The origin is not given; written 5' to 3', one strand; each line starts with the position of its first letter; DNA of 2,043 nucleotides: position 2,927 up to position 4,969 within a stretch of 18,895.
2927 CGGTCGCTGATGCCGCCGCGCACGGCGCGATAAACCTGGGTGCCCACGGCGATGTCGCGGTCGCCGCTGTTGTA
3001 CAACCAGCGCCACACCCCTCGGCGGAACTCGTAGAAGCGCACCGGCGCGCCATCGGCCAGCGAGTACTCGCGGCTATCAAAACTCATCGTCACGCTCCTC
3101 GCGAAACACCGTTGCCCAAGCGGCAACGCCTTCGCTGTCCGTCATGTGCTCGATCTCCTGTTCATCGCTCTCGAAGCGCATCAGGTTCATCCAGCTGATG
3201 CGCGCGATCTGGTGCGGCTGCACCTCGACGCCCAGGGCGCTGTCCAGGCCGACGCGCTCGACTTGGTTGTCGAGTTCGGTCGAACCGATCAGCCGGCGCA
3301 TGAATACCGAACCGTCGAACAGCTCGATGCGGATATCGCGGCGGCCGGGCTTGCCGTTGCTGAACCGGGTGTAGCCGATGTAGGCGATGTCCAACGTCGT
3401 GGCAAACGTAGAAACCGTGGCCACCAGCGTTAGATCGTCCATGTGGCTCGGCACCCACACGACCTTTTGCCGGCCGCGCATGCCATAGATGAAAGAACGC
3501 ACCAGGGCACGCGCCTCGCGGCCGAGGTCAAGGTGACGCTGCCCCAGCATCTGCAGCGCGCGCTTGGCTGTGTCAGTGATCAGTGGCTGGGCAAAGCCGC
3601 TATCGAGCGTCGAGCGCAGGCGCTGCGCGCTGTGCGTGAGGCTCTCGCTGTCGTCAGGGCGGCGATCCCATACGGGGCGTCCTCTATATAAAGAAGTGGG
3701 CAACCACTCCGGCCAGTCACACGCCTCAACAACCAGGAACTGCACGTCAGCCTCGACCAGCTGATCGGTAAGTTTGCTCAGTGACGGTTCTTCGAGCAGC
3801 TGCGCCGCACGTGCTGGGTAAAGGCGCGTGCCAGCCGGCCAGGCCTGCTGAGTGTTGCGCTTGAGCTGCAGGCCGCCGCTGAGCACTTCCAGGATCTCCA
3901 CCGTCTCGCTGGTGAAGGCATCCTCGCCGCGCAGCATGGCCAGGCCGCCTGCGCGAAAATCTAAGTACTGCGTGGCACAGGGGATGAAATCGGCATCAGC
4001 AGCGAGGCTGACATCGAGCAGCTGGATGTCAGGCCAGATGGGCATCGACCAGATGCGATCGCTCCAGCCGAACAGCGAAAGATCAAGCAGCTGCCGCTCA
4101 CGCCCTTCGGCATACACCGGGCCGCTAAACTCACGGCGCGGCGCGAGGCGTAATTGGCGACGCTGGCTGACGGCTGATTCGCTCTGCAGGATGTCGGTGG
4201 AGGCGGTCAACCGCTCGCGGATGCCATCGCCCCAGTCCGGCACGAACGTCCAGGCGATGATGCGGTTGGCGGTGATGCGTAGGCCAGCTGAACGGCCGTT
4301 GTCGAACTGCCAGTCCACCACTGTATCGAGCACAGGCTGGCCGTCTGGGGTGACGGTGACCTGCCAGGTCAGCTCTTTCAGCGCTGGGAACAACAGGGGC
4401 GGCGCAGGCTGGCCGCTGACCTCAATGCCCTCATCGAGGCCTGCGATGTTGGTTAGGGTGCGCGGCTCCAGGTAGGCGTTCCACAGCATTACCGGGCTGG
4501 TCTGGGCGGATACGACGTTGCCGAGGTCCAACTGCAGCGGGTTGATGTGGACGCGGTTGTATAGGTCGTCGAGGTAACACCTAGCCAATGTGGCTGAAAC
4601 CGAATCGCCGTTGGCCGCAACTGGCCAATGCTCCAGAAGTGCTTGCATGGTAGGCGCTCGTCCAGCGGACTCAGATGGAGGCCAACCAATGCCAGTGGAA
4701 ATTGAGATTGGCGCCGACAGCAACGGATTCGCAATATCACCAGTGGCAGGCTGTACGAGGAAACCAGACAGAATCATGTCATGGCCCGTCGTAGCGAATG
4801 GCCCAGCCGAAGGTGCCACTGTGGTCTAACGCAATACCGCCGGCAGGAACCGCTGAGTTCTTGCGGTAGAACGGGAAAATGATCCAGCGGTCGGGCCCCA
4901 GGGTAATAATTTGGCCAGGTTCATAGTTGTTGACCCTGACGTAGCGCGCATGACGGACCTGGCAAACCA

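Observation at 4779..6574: Paralogous fibre-like gene pair after the tape measure gene, with a lower-GC 3' portion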

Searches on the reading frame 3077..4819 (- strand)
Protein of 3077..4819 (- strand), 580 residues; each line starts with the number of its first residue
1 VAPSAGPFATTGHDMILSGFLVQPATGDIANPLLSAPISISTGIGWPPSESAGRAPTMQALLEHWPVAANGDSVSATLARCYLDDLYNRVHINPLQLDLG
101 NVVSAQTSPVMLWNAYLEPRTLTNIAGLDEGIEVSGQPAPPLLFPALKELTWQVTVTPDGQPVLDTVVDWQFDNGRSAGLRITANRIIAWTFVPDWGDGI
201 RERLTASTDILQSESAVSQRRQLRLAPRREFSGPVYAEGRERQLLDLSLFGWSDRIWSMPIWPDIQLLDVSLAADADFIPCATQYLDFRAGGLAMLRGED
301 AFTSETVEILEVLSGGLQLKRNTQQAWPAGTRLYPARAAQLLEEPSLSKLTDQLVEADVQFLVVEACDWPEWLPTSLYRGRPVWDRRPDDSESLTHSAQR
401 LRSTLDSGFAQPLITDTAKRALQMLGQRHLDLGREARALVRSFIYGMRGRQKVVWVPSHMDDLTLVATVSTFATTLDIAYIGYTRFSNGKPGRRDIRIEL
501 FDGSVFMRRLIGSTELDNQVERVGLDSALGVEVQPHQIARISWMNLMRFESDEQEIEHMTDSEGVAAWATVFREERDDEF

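Call 5: search_protein_families(library=pfam, proteins=[window:3077-4819:-], max_evalue=0.1)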
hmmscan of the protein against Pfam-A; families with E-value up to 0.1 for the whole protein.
window:3077-4819:- (580 aa): 0 families

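Call 6: search_protein_families(library=phrogs, proteins=[window:3077-4819:-], max_evalue=0.01)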
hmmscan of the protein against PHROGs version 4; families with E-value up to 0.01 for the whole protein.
window:3077-4819:- (580 aa): 2 families
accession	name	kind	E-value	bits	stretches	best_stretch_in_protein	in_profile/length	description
phrog_1082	-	tail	2.4e-182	609.4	1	30-579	346-898/1061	tail assembly protein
phrog_37552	-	tail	8.1e-11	43.1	1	440-559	57-172/189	tail protein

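Call 53: find_homologous_proteins(query=window:3080-4777:-, max_evalue=1e-50)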
Query window:3080-4777:- (566 aa): 426 proteins with E <= 1e-50 among 8000 candidates; the best 120 are listed.
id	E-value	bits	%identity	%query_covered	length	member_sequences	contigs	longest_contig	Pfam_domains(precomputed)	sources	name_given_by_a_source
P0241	0.0e+0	1080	90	94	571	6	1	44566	-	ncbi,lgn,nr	ncbi:hypothetical protein BZY60_000365 [Pseudomonas aeruginosa]|nr:hypothetical protein BZY60_000365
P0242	0.0e+0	1056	84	100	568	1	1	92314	-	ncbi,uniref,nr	ncbi:hypothetical protein [Pseudomonas spirodelae]|uniref:Uncharacterized protein n=1 Tax=Pseudomona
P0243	0.0e+0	1056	82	100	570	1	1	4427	-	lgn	-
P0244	0.0e+0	1051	85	95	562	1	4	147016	-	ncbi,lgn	-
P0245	0.0e+0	1049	83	100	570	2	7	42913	-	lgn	-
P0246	0.0e+0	1049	82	100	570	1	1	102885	-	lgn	-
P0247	0.0e+0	1048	88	94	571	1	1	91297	-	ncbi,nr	ncbi:hypothetical protein N5C38_08765 [Pseudomonas chengduensis]|nr:hypothetical protein [Pseudomona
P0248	0.0e+0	1047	86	94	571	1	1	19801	-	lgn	-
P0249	0.0e+0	1046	82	100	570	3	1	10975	-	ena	-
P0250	0.0e+0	1044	81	100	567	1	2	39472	-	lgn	-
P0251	0.0e+0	1043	81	100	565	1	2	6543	-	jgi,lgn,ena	-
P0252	0.0e+0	1042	82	100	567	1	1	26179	-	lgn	-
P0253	0.0e+0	1040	82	100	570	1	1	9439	-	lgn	-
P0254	0.0e+0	1038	81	100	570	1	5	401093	-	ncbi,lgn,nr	ncbi:TPA: hypothetical protein L4718_002516 [Pseudomonas aeruginosa]|nr:hypothetical protein [Pseudo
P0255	0.0e+0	1035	81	100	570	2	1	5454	-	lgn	-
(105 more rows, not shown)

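Call 54: find_encoding_contigs(protein=P0241, flank=10000, max_places=1)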
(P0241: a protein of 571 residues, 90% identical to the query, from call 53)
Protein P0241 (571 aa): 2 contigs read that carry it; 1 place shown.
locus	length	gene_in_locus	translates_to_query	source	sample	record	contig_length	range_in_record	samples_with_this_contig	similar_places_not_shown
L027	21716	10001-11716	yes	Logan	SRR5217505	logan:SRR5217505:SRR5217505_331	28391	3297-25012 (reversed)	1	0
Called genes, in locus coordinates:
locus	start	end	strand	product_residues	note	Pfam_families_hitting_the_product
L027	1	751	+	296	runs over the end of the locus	PF10124:Mu-like_gpT, PF25209:Phage_capsid_4 (weak)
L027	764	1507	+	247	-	PF17891:FluMu_N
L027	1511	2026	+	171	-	PF07030:Phage_Mu_Gp36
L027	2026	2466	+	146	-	PF23840:Phage_tail_terminator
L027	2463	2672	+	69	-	PF23843:DUF7210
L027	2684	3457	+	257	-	PF27730:UCP028589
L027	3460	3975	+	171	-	PF20336:DUF6631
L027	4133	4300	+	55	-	-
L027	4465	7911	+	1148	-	PF06791:TMP_2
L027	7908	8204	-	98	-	-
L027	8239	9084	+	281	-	-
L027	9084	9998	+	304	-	-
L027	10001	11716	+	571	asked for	-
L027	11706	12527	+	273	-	PF09931:Phage_phiJL001_Gp84_N (weak), PF09356:Phage_BR0599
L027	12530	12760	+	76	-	-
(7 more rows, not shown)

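Call 55: find_encoding_contigs(protein=P0242, flank=10000, max_places=1)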
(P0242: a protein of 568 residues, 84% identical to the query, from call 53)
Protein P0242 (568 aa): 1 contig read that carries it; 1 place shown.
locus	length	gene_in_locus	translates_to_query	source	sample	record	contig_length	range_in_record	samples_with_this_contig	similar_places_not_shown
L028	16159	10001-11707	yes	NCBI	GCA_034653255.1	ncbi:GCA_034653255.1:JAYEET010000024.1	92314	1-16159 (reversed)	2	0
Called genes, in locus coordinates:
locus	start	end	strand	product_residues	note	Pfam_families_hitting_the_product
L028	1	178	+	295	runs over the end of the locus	PF10124:Mu-like_gpT, PF25209:Phage_capsid_4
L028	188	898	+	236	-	PF17891:FluMu_N (weak)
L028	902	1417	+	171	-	PF07030:Phage_Mu_Gp36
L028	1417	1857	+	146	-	PF23840:Phage_tail_terminator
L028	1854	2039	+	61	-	PF23843:DUF7210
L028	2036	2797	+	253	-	PF27730:UCP028589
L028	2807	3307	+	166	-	PF20336:DUF6631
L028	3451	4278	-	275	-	PF11185:DUF2971 (faint)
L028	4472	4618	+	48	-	-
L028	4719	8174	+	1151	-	PF06791:TMP_2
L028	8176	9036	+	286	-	-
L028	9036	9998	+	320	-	-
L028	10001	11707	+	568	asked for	-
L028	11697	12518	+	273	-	PF09356:Phage_BR0599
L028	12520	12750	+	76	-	-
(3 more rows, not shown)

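Call 56: find_encoding_contigs(protein=P0247, flank=10000, max_places=1)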
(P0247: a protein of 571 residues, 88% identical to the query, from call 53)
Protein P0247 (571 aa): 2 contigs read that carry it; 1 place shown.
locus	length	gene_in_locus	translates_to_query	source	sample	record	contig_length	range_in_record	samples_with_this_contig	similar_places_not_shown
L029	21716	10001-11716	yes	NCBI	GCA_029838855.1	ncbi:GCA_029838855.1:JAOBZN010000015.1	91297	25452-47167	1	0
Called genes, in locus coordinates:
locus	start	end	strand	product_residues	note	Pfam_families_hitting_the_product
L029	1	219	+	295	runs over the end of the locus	PF10124:Mu-like_gpT, PF25209:Phage_capsid_4 (weak)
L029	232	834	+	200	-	PF17891:FluMu_N (weak)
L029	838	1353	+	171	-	PF07030:Phage_Mu_Gp36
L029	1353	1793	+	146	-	PF23840:Phage_tail_terminator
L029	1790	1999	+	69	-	PF23843:DUF7210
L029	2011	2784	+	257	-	PF27730:UCP028589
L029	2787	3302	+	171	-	PF20336:DUF6631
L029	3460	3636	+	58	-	-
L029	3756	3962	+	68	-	PF10122:Zn_ribbon_Com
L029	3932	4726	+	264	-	PF02086:MethyltransfD12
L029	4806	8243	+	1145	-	PF06791:TMP_2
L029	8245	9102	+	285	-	-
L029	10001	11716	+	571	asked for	-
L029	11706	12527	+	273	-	PF09931:Phage_phiJL001_Gp84_N (weak), PF09356:Phage_BR0599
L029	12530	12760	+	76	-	-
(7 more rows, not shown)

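Call 57: find_encoding_contigs(protein=P0245, flank=10000, max_places=1)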
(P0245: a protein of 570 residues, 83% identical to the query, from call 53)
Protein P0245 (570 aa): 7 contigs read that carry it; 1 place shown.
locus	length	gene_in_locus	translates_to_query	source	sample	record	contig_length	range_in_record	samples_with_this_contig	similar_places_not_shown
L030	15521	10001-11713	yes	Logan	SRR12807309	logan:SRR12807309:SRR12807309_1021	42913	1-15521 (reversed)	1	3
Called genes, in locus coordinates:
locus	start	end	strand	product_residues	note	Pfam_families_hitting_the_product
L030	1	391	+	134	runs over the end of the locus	-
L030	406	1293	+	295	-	PF10124:Mu-like_gpT, PF25209:Phage_capsid_4 (faint)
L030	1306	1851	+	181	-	-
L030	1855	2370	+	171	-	PF07030:Phage_Mu_Gp36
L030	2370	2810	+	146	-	PF23840:Phage_tail_terminator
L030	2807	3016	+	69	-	PF23843:DUF7210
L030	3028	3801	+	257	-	PF27730:UCP028589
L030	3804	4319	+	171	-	PF20336:DUF6631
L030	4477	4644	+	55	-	-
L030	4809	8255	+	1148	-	PF06791:TMP_2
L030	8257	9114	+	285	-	-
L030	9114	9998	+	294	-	-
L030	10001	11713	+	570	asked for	-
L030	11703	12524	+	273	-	PF09356:Phage_BR0599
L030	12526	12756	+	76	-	-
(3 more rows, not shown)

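Call 60: search_solved_structures(query=window:3080-4777:-, max_evalue=0.01, show_alignments=1)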
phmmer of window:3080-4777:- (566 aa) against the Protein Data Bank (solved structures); distinct sequences matched with E-value up to 0.01: 2.
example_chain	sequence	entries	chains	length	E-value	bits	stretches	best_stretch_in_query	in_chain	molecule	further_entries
8rk3_U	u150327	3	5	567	2e-183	613.9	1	49-566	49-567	Virion structural protein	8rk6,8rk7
8vjh_B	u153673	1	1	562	1.5e-39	139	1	179-559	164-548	Distal tail protein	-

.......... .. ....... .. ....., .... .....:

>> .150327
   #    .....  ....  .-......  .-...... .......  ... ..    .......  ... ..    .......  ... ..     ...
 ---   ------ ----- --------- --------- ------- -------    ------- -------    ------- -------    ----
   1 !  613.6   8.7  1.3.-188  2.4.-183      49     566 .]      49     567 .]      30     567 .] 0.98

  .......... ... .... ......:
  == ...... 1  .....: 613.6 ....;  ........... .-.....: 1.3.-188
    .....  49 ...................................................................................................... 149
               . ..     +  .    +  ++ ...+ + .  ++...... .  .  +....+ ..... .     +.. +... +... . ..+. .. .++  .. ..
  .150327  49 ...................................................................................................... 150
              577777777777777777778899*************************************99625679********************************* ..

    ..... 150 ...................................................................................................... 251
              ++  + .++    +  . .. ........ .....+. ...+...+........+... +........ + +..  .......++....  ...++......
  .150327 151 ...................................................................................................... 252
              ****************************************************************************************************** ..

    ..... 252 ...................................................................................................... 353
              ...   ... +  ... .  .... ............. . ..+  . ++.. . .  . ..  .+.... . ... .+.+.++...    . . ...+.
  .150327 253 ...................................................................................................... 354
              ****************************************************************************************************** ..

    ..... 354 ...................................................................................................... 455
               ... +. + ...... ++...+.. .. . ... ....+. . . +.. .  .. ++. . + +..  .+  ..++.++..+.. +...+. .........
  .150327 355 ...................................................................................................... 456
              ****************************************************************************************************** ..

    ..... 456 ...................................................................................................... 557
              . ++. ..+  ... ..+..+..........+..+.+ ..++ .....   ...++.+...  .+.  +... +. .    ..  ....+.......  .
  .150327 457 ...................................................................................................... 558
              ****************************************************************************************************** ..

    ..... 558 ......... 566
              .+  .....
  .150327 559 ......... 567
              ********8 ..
